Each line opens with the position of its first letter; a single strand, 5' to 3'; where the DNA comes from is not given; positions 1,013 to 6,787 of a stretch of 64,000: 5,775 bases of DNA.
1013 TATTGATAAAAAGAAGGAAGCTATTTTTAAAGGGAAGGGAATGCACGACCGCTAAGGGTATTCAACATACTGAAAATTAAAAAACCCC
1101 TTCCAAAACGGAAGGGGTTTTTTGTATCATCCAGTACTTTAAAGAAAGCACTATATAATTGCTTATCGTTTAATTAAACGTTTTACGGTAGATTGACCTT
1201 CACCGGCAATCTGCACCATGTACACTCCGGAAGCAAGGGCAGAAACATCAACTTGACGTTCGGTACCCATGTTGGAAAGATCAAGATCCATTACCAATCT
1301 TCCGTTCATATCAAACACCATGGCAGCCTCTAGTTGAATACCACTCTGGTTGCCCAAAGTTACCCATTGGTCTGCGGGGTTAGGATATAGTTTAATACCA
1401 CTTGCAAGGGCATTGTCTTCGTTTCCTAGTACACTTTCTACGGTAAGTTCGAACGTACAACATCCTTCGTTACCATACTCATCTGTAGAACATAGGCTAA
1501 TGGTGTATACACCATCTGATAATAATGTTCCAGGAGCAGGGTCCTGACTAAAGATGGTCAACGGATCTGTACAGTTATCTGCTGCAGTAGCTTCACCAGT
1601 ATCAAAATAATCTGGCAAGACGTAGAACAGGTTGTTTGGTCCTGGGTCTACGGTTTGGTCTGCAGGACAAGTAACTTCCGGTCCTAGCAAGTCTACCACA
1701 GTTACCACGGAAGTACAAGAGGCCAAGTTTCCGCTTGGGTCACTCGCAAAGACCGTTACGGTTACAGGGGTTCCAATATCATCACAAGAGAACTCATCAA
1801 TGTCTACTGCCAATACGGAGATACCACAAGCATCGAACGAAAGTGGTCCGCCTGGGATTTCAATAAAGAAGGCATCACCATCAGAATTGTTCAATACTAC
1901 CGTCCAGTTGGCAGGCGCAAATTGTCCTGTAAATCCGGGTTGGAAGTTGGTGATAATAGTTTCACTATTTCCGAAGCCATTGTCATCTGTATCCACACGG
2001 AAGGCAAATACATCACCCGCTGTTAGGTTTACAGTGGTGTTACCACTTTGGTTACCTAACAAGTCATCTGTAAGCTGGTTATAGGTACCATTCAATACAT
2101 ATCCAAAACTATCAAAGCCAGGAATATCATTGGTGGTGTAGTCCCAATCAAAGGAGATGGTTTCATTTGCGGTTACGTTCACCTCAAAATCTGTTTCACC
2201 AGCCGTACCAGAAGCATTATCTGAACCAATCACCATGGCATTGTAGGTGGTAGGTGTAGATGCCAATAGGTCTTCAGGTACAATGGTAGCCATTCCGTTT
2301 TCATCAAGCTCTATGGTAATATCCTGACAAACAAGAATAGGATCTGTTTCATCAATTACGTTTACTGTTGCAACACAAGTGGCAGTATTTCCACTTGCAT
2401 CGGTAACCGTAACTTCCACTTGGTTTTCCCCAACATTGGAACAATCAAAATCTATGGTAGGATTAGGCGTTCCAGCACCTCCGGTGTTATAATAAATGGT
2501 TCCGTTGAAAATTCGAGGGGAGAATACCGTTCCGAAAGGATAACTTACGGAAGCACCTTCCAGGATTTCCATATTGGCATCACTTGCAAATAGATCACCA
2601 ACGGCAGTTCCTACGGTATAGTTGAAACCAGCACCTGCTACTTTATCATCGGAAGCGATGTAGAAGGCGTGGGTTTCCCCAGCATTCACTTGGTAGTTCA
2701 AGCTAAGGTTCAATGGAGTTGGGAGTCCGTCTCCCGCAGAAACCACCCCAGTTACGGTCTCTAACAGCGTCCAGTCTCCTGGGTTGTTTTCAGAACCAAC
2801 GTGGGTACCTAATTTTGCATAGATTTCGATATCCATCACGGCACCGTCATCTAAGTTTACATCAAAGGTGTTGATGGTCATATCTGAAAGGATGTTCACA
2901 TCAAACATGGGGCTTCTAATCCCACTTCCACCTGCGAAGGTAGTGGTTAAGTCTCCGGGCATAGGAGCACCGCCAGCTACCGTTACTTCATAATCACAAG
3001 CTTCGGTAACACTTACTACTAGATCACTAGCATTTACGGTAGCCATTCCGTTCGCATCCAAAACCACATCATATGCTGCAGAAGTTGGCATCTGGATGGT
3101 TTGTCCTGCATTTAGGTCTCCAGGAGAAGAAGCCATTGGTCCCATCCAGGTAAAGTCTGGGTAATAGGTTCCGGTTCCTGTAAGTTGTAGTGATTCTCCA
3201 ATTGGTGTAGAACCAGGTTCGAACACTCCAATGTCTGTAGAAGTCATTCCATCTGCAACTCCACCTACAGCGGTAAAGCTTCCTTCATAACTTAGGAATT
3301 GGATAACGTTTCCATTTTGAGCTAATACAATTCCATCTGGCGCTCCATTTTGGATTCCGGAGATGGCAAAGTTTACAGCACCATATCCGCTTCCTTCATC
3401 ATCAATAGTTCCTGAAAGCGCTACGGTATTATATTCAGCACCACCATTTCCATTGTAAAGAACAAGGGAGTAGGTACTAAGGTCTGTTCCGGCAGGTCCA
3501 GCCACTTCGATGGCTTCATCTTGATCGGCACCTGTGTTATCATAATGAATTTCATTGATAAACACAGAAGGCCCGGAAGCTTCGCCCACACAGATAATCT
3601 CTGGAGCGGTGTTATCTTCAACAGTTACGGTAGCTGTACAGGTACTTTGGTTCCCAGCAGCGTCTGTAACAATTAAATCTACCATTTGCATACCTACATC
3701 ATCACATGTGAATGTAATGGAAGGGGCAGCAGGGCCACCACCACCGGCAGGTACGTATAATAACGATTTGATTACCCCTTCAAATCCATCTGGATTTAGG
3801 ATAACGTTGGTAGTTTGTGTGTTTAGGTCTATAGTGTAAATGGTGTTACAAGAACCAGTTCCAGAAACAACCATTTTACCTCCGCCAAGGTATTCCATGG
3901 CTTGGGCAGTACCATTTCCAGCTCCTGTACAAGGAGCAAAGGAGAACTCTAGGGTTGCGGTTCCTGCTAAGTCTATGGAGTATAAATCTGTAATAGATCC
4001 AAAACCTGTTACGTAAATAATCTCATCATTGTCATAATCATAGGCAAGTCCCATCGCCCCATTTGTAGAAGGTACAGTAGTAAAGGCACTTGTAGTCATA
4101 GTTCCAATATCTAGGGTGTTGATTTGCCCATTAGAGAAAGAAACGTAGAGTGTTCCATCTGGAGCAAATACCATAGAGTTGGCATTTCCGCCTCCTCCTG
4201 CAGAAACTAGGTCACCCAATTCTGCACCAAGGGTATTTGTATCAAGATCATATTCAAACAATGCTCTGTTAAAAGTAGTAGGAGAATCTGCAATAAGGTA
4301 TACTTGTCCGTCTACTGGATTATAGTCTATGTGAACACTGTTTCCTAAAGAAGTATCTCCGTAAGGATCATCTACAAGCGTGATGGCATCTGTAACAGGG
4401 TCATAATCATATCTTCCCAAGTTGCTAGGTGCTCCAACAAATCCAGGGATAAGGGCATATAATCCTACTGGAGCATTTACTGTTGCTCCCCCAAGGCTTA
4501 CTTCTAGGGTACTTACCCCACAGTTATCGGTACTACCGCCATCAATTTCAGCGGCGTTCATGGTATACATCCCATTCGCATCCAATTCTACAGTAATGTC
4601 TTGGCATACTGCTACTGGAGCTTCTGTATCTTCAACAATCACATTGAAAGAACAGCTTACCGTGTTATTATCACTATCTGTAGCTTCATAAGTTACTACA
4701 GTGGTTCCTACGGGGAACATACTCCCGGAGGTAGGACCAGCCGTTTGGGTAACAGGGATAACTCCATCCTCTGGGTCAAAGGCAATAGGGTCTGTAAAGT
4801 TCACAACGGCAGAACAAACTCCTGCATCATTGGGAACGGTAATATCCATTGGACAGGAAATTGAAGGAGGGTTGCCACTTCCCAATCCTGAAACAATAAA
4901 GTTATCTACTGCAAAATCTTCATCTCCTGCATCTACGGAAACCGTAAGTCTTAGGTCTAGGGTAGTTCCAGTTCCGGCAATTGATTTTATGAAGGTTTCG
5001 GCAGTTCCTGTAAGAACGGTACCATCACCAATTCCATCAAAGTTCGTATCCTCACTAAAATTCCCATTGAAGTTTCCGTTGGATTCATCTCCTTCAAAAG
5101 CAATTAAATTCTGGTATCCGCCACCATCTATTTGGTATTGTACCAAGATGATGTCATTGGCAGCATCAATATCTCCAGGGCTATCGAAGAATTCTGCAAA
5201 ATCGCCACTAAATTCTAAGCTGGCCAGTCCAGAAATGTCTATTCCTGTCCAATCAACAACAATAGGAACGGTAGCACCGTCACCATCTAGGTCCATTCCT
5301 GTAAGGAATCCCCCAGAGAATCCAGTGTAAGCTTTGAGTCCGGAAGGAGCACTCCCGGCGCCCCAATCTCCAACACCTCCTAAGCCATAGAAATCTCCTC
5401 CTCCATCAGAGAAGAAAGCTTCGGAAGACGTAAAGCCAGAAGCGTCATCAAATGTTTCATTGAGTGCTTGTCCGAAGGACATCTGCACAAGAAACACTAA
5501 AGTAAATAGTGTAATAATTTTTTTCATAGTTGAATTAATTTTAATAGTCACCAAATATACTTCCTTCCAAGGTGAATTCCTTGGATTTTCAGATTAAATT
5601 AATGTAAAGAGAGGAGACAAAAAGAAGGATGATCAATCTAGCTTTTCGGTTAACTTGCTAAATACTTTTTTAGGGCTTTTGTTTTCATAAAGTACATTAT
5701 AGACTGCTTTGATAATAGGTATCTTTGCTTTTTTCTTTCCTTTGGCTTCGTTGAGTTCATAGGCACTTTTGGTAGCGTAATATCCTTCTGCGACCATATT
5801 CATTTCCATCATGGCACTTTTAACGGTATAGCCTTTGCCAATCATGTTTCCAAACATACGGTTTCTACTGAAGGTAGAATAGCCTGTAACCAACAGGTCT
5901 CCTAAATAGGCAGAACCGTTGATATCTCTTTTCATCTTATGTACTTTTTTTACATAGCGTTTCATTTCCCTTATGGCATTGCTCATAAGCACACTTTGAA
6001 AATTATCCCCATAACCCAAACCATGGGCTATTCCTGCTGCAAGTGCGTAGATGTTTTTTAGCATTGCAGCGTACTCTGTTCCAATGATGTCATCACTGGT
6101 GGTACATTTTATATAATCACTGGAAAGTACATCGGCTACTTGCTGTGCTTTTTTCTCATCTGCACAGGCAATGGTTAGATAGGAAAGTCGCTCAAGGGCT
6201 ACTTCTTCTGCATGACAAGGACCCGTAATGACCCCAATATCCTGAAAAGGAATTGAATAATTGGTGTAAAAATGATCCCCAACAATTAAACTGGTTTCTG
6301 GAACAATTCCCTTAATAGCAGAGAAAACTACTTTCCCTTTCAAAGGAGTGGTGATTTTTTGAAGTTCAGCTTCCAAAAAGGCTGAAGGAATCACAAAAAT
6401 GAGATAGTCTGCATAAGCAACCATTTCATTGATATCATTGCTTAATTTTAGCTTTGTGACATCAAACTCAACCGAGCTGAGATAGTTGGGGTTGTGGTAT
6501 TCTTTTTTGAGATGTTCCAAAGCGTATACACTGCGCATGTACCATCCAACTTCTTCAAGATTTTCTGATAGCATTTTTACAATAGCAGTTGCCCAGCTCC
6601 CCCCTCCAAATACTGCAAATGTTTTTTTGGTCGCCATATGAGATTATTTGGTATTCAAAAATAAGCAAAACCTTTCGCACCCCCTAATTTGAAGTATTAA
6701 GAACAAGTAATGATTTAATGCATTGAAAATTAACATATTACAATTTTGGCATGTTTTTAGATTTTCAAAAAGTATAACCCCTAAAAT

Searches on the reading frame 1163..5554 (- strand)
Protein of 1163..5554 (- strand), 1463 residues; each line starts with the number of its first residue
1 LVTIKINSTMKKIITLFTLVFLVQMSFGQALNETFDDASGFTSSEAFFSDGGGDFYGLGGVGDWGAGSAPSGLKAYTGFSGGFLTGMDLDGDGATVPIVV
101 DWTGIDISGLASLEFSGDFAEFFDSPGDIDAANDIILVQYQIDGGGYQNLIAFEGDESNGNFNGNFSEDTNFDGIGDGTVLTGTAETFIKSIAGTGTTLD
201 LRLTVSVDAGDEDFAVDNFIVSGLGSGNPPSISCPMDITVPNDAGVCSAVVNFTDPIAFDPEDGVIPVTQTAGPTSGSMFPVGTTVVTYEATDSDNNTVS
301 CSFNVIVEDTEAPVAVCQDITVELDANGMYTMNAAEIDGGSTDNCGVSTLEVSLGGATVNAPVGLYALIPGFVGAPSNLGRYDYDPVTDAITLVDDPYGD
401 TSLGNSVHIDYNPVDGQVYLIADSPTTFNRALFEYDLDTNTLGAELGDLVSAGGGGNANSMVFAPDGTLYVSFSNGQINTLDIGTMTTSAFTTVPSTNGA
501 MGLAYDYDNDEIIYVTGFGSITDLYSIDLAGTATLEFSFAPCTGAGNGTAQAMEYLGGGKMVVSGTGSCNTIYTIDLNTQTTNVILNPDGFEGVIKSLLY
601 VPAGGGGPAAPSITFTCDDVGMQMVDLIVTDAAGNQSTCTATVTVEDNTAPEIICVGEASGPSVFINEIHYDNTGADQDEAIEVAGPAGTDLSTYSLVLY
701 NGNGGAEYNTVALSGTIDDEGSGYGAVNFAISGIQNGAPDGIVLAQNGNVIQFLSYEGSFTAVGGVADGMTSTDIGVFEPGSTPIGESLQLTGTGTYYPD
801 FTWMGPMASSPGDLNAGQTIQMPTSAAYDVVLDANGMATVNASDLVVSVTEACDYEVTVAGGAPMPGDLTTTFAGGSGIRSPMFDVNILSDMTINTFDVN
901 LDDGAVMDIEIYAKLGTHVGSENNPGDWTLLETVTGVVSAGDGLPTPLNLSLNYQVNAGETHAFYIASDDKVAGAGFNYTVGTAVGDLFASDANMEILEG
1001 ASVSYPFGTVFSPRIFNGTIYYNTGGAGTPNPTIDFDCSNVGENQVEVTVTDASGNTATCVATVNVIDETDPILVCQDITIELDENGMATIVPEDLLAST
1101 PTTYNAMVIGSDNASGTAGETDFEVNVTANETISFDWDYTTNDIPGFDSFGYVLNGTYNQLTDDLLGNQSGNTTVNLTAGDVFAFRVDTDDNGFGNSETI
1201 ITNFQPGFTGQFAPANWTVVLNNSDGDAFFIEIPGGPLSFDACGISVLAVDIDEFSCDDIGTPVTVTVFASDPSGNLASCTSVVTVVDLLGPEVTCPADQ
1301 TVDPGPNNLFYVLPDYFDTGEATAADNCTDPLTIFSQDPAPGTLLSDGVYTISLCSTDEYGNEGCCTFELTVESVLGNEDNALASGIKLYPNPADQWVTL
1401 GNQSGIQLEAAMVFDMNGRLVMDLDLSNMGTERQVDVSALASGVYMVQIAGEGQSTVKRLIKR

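Call 27: search_protein_families(library=pfam, proteins=[window:1163-5554:-], max_evalue=0.001)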
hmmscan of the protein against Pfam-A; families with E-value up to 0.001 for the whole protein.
window:1163-5554:- (1463 aa): 2 families
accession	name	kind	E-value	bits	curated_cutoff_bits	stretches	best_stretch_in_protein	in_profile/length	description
PF02494.22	HYR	-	3.6e-26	91.7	21.7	1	228-307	4-81/81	HYR domain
PF18962.6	Por_Secre_tail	-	1.3e-14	54.7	27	1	1389-1461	1-74/75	Secretion system C-terminal sorting domain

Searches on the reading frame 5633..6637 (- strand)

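Call 27: search_protein_families(library=pfam, proteins=[window:5633-6637:-], max_evalue=0.001)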
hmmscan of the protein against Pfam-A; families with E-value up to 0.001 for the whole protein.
window:5633-6637:- (334 aa): 3 families
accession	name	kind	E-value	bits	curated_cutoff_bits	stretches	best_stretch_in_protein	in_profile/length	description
PF07479.19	NAD_Gly3P_dh_C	-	1.3e-47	162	25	1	183-326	1-141/142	NAD-dependent glycerol-3-phosphate dehydrogenase C-terminus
PF01210.29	NAD_Gly3P_dh_N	-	3.3e-29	102.4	23.1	1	8-163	3-157/158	NAD-dependent glycerol-3-phosphate dehydrogenase N-terminus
PF20618.3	GPD_NAD_C_bact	-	1.7e-18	67.4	27.6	1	243-312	1-66/66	Bacterial GPD, NAD-dependent C-terminal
